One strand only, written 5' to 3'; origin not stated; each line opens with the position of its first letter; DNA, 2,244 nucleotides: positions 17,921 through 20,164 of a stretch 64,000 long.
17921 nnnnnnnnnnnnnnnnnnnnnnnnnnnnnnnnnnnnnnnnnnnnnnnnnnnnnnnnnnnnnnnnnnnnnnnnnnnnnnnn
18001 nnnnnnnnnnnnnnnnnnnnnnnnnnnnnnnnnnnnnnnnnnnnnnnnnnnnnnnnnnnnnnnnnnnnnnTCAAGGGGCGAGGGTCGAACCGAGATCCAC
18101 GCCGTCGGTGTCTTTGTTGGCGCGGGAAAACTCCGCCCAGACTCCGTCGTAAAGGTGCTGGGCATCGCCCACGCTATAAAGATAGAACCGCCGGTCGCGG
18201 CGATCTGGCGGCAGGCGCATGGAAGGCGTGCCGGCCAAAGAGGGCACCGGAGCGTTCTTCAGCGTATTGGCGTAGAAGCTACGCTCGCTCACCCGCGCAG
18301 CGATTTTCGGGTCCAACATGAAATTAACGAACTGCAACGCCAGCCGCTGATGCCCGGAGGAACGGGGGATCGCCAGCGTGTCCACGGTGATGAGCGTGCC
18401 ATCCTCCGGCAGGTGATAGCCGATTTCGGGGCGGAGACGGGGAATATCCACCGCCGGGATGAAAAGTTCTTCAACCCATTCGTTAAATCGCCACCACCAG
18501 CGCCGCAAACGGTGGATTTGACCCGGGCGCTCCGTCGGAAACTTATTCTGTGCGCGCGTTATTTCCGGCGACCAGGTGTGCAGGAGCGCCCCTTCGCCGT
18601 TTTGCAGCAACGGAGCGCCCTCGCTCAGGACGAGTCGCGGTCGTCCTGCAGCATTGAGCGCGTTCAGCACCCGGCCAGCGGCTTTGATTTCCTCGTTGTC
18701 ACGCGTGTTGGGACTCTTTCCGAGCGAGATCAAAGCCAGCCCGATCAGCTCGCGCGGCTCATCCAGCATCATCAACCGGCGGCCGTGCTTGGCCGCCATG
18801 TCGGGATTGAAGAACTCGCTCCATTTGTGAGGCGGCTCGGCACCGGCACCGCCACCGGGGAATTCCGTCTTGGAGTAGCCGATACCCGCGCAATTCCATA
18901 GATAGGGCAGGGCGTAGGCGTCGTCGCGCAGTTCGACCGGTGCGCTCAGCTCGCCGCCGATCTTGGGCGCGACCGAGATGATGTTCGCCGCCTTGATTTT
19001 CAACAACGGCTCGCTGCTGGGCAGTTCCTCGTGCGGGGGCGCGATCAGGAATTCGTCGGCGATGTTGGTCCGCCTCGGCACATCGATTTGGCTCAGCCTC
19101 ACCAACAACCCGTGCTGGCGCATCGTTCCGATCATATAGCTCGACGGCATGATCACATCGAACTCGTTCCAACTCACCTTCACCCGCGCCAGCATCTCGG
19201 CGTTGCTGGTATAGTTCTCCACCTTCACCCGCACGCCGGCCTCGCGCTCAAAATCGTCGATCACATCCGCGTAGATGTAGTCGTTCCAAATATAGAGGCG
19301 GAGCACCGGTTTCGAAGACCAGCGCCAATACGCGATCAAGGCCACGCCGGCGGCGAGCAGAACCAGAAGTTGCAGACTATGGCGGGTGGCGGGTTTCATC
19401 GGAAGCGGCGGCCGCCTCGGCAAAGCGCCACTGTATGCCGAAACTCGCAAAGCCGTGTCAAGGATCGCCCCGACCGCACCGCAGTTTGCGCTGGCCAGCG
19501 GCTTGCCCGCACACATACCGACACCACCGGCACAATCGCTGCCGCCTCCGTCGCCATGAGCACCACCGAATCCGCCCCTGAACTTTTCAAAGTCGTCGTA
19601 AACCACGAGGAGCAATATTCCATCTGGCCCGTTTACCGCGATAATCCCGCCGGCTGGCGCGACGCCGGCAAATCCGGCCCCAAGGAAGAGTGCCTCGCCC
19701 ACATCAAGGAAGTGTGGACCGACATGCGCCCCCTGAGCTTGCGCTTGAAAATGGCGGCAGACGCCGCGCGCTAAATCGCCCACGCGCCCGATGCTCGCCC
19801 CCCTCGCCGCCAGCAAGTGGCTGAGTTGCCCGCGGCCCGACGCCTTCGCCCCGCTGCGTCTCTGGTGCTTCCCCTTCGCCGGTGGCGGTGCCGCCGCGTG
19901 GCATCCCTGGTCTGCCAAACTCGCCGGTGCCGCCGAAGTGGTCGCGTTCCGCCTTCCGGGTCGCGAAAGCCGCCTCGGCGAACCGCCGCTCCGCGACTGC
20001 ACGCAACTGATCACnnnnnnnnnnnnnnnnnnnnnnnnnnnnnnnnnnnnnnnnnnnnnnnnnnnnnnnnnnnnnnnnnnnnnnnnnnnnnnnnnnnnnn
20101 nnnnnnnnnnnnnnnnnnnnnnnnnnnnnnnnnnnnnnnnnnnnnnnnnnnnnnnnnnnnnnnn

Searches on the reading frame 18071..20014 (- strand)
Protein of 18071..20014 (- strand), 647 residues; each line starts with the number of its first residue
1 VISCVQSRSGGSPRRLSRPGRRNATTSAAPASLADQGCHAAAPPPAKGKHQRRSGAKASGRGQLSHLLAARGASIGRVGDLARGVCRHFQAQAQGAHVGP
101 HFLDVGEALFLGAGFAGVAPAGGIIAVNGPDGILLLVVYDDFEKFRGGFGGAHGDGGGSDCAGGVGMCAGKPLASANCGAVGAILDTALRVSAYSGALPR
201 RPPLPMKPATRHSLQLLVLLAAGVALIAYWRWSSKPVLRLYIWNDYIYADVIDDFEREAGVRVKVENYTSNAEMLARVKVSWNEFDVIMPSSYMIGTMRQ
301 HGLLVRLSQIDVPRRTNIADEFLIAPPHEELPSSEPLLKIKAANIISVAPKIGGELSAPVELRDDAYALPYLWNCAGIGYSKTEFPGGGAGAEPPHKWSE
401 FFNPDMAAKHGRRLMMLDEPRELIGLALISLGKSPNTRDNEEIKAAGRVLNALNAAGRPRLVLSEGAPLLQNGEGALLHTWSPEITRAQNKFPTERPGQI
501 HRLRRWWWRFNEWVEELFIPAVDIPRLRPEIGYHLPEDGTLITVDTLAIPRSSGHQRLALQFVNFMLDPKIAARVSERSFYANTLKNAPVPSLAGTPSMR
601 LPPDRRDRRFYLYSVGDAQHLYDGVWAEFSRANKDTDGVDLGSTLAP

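Call 12: search_protein_families(library=pfam, proteins=[window:18071-20014:-], max_evalue=0.0001)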
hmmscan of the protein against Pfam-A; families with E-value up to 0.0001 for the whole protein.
window:18071-20014:- (647 aa): 3 families
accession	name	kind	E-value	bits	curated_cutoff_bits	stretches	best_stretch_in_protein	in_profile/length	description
PF13416.11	SBP_bac_8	-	2e-18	67.6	27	1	251-589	2-266/279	Bacterial extracellular solute-binding protein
PF13343.11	SBP_bac_6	-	2.5e-07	30.9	24.6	0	535-587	173-225/245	Bacterial extracellular solute-binding protein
PF01547.30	SBP_bac_1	-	2.7e-05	24.8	26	0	513-571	245-305/307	Bacterial extracellular solute-binding protein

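Call 55: search_protein_families(library=ncbifam, proteins=[window:18071-20014:-], max_evalue=0.00001)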
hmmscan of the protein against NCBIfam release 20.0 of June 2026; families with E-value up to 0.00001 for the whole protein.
window:18071-20014:- (647 aa): 3 families
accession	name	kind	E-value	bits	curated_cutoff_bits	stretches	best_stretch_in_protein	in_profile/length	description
NF007962.0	PRK10682.1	equivalog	2.7e-28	99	636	3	234-323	28-117/370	spermidine/putrescine ABC transporter substrate-binding protein PotF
NF007048.0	PRK09501.1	equivalog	5.3e-25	88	582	2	231-323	22-115/348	spermidine/putrescine ABC transporter substrate-binding protein PotD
NF043073.1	MMSYN1_0195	equivalog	3.8e-12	45.2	1250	1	243-316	605-676/1021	spermidine/putrescine ABC transporter permease/substrate-binding protein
